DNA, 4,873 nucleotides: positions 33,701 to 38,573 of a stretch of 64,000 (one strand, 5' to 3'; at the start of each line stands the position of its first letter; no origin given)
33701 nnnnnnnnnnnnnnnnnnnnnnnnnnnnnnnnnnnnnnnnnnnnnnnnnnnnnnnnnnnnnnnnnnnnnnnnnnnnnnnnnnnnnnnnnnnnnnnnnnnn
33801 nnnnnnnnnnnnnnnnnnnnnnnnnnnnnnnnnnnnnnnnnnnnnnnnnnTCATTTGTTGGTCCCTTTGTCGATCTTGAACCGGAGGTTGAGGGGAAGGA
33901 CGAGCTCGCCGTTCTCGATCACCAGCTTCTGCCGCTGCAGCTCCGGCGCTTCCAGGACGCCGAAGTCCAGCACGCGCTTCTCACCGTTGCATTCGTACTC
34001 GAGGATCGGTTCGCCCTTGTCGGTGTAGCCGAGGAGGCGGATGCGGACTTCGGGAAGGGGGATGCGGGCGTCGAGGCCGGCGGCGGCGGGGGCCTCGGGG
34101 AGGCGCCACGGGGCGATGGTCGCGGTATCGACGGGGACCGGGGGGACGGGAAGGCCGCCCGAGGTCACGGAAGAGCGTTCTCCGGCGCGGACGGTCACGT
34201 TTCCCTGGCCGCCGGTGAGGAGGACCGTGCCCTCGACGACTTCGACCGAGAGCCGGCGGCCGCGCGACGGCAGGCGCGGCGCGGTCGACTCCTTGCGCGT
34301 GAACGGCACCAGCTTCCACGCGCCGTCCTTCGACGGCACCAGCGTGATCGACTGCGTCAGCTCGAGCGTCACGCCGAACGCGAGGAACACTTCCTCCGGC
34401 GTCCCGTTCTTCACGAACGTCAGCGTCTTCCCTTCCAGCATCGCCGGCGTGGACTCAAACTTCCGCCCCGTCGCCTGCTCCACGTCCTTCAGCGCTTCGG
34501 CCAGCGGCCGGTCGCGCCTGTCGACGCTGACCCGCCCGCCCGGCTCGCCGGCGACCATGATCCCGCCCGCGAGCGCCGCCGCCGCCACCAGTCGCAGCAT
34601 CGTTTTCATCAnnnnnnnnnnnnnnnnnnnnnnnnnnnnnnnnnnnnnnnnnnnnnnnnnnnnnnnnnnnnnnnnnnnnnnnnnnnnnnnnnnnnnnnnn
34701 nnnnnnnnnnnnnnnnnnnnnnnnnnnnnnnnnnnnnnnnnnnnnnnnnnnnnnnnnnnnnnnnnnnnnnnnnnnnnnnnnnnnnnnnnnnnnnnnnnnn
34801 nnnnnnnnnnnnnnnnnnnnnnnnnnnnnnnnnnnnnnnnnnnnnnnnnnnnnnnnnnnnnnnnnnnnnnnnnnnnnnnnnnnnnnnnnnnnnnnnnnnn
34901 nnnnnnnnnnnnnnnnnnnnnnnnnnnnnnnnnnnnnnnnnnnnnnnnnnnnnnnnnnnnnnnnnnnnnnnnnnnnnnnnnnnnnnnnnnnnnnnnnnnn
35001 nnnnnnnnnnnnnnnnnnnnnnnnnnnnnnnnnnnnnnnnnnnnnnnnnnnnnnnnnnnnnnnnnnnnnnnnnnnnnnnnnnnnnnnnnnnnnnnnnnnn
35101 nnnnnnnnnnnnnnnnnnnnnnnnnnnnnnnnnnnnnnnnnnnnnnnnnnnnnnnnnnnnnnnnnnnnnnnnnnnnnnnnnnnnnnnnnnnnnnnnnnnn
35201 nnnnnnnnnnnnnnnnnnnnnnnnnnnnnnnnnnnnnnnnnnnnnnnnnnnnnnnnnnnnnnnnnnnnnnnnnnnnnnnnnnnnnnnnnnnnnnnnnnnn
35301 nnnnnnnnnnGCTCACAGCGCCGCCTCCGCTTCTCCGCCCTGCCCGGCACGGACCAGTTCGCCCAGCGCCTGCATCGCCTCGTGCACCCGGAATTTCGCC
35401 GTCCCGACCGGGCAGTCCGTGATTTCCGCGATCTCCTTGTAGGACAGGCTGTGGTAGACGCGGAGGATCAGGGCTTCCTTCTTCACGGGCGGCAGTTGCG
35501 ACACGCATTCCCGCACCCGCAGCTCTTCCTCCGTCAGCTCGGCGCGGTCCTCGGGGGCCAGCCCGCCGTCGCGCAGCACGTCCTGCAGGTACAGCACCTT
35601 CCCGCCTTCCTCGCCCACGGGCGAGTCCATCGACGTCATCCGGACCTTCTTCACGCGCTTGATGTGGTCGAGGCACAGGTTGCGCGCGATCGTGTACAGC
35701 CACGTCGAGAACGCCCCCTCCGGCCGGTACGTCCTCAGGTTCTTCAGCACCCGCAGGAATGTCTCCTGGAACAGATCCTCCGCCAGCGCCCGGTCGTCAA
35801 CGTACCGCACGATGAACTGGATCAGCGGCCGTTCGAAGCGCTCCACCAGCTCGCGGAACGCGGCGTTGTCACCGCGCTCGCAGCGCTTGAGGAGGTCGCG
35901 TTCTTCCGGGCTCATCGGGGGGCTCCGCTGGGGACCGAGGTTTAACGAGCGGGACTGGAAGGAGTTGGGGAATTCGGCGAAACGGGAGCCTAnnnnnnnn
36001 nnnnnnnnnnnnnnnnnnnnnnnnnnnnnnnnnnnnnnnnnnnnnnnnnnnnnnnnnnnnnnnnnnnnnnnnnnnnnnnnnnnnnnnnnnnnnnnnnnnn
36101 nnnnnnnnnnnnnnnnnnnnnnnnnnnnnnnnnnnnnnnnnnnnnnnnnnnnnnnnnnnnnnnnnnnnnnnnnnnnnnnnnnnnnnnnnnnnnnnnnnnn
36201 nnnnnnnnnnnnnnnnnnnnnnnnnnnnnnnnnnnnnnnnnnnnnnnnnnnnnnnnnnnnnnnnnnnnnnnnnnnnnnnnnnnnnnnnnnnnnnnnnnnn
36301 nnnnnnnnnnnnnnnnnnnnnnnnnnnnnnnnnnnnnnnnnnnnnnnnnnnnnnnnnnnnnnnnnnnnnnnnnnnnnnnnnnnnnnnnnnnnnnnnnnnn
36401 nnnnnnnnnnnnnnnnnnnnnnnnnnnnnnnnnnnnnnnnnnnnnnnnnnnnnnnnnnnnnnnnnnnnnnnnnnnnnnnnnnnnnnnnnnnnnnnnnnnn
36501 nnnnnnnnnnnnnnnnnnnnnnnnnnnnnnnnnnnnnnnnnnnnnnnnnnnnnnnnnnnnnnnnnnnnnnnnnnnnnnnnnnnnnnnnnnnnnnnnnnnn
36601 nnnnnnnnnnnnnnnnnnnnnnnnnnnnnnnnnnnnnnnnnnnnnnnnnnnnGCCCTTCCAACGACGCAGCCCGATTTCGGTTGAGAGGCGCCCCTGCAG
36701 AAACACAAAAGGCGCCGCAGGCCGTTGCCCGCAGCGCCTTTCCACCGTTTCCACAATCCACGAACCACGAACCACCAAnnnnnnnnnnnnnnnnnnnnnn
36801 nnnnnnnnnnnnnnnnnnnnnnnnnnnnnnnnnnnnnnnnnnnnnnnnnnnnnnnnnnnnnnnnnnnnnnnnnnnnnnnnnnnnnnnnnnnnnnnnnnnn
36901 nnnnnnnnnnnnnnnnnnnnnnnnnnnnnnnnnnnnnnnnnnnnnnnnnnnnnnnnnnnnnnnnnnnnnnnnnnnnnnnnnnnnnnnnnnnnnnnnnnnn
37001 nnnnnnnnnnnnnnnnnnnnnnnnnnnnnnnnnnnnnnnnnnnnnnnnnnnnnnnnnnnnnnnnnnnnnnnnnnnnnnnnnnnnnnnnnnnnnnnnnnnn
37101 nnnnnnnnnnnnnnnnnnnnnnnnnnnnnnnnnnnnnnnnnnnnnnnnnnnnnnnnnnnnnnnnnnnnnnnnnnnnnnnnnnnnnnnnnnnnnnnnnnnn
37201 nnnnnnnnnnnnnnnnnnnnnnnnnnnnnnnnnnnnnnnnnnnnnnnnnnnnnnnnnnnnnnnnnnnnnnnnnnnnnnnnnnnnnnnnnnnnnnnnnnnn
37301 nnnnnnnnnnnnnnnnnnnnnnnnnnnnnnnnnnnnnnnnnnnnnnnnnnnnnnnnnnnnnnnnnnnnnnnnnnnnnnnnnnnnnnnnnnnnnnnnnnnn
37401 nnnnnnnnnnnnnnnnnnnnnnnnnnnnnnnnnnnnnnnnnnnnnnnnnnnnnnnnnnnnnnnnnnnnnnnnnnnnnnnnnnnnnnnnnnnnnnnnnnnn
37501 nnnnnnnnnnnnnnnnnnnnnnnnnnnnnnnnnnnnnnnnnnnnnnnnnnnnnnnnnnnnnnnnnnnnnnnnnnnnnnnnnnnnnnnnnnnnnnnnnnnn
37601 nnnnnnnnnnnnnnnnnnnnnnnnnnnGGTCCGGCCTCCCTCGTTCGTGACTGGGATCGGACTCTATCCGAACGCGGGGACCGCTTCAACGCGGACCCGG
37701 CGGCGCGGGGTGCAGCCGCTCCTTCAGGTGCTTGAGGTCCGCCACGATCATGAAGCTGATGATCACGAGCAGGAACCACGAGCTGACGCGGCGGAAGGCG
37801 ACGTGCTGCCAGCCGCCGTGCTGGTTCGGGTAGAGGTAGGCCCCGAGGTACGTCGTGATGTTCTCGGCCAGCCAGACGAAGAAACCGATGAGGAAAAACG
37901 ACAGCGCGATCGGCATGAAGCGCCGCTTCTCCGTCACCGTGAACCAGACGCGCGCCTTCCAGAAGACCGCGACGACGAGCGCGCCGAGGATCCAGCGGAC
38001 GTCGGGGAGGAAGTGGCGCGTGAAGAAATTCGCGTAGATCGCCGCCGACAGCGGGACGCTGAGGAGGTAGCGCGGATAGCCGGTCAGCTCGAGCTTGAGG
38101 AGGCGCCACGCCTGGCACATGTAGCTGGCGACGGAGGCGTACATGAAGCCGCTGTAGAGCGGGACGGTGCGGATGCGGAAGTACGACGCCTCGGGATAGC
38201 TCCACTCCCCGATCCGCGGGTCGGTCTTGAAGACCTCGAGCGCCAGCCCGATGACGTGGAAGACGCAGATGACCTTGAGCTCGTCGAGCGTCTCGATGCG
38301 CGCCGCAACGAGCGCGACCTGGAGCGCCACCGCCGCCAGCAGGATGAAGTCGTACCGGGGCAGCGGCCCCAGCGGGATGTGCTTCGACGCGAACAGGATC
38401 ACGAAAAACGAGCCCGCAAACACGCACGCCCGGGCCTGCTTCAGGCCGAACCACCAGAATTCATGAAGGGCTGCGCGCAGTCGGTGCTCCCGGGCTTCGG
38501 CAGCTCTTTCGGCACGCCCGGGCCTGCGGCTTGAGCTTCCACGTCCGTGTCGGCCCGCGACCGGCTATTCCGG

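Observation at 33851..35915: ECF sigma / FecR-like anti-sigma / STN-domain protein translationally coupled to the head of the T2SS operon (gspD-E)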

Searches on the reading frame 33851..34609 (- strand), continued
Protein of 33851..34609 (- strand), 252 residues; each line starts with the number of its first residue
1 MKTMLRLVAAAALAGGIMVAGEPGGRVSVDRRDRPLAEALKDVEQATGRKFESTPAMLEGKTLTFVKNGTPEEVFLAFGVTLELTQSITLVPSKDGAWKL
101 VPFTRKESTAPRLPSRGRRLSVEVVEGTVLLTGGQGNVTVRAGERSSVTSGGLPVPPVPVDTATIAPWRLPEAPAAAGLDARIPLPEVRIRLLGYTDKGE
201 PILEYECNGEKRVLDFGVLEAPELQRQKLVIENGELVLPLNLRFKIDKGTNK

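Call 93: search_solved_structures(query=A3, max_evalue=10, show_alignments=0)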
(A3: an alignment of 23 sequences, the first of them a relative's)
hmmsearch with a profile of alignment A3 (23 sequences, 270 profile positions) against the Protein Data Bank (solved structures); distinct sequences matched with E-value up to 10: 20.
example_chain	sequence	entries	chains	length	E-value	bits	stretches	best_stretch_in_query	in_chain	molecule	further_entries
5wln_G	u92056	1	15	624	1.7e-08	37.1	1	39-139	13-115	Type II secretion system protein D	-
4e9j_A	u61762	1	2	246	3.6e-08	36.1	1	39-139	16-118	General secretion pathway protein D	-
4ec5_A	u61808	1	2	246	3.7e-08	36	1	39-139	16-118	General secretion pathway protein D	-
5ngi_A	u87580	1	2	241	3.9e-08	36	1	39-139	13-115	Type II secretion system protein D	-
5mp2_A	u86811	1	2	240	3.9e-08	36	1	39-139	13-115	Type II secretion system protein D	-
7pmp_A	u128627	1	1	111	0.00041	22.8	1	46-126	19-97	Type II protein secretion LspD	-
4jtm_A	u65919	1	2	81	0.0019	20.6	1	45-120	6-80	Type II secretion system protein D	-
3ezj_A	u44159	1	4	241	0.0031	19.9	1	42-125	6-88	General secretion pathway protein GspD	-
4m0n_A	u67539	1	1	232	0.0098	18.3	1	106-182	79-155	Conserved hypothetical protein, putative anti-sigma factor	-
5zdh_A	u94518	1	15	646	0.011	18.1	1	44-125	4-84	Type II secretion system protein D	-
4m0h_A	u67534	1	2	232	0.028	16.8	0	46-97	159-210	Conserved hypothetical protein, putative anti-sigma factor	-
7ofh_A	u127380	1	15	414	0.084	15.2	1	47-111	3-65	Virion export protein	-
3bu2_A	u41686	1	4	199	0.21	13.9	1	90-170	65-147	Putative tRNA-binding protein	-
3oss_D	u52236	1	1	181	0.28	13.5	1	42-111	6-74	TYPE 2 SECRETION SYSTEM, SECRETIN GSPD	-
1ney_A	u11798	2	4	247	0.82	12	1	33-73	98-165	triosephosphate isomerase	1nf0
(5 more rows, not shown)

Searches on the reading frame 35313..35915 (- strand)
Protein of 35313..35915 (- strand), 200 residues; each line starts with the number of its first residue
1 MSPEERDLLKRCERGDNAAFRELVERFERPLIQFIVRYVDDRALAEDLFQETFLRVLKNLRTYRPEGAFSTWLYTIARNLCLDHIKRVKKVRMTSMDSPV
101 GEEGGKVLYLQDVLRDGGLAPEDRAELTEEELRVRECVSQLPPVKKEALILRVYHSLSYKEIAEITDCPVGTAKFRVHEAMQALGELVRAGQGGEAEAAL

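Call 7: search_protein_families(library=pfam, proteins=[window:35313-35915:-], max_evalue=0.1)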
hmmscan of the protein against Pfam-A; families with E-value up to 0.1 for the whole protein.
window:35313-35915:- (200 aa): 4 families
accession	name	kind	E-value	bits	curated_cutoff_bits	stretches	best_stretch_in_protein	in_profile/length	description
PF04542.20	Sigma70_r2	-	4.7e-21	74.8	24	1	23-89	1-69/71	Sigma-70 region 2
PF08281.18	Sigma70_r4_2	-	1.9e-15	56.6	25.7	1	133-184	3-54/54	Sigma-70, region 4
PF04545.22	Sigma70_r4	-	1.1e-07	31.7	24.1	1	139-184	3-48/50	Sigma-70, region 4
PF12645.13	HTH_16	-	0.019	15.5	22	0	8-64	3-65/65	Helix-turn-helix domain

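Call 55: search_protein_families(library=ncbifam, proteins=[window:35313-35915:-], max_evalue=0.01)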
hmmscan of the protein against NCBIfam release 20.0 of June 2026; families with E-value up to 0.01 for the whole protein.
window:35313-35915:- (200 aa): 106 families (the best 25 are shown)
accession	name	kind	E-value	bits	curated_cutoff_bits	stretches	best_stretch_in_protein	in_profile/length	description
NF009166.1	PRK12513.1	equivalog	2.2e-44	151.5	206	1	5-187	9-185/193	RNA polymerase sigma factor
NF007216.0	PRK09638.1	equivalog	1.1e-34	119.7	194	2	3-94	3-94/180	RNA polymerase sigma factor SigY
NF007223.0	PRK09641.1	equivalog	1.6e-34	119.4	209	1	7-185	7-181/187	RNA polymerase sigma factor SigW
TIGR02937.1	sigma70-ECF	superfamily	3e-32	111.5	42.9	1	19-184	2-161/165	sigma-70 family RNA polymerase sigma factor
TIGR02939.1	RpoE_Sigma70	equivalog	3.9e-32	111.8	236.15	1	5-188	7-186/190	RNA polymerase sigma factor RpoE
TIGR02948.1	SigW_bacill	equivalog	1.1e-30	107.2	243.1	1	6-186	6-182/187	RNA polymerase sigma factor SigW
NF004113.0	PRK05602.1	equivalog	2.5e-28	99.1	208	1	5-168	32-181/211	RNA polymerase sigma factor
NF009171.0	PRK12518.1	equivalog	6.1e-28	97.9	208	1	4-188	13-184/191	RNA polymerase sigma factor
NF007225.0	PRK09643.1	equivalog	2.5e-25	89.4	190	1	5-192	14-186/204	RNA polymerase sigma factor SigM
TIGR02985.1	Sig70_bacteroi1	subfamily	3.2e-25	89.2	126.4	1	19-184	2-158/162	RNA polymerase sigma-70 factor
TIGR02950.1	SigM_subfam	subfamily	1.1e-24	87.1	147.95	1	21-187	3-157/159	RNA polymerase sigma factor, SigM family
TIGR02952.1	Sig70_famx2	equivalog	3.5e-24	85.6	206.45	1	8-185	1-167/170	ECF subfamily RNA polymerase sigma factor, BldN family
NF006930.0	PRK09415.1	subfamily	7.7e-24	84.5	198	1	18-188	16-175/179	RNA polymerase factor sigma C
NF009168.0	PRK12515.1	subfamily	1.9e-23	83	236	1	5-190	9-181/189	RNA polymerase sigma factor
NF008888.0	PRK11922.1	equivalog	2.6e-23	82.9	204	1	4-188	16-196/231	RNA polymerase sigma factor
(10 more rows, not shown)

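Call 99: find_related_loci(query=A5, collection=metagenome_contigs, flank=7000)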
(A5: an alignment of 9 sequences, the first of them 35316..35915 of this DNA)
Query A5 (200 aa) in metagenome_contigs; peptide patterns used: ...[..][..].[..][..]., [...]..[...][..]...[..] (x = any residue, [..] = any of these).
600 stretches matched a pattern (row limit reached: there are more); 534 encode a relative of the query (tblastn E <= 1e-3); the best 80 are kept; 80 distinct loci.
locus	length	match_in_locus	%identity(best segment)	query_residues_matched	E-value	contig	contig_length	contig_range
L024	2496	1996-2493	42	8-174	4e-38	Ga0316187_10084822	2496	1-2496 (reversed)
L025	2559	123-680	40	1-184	6e-38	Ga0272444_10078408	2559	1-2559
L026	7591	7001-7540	37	3-184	9e-36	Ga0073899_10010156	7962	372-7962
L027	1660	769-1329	35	8-193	4e-34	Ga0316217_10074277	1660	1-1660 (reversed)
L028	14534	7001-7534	35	5-188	2e-32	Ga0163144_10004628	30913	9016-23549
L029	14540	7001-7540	35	8-189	3e-32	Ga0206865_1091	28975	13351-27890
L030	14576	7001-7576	37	1-190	5e-32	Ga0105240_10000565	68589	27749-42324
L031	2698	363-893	33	5-184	5e-31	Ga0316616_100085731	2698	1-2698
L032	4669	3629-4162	39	8-184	3e-31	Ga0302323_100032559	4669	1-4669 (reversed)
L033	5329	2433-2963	37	8-184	4e-31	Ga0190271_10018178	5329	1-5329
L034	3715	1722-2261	36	8-189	5e-31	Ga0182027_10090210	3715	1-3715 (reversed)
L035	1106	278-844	34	3-189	8e-32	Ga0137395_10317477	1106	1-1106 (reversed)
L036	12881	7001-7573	37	8-199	8e-31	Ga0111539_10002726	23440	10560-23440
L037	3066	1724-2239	37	15-188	2e-30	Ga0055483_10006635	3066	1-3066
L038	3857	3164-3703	35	8-189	6e-30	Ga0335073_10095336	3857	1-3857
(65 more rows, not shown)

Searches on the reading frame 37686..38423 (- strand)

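Call 56: search_protein_families(library=pfam, proteins=[window:37686-38423:-], max_evalue=0.1)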
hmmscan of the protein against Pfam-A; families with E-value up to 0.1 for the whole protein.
window:37686-38423:- (245 aa): 1 family
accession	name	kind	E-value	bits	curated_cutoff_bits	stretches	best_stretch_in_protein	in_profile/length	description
PF05675.17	DUF817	-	7.3e-90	301.3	25.9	1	1-224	14-237/237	Protein of unknown function (DUF817)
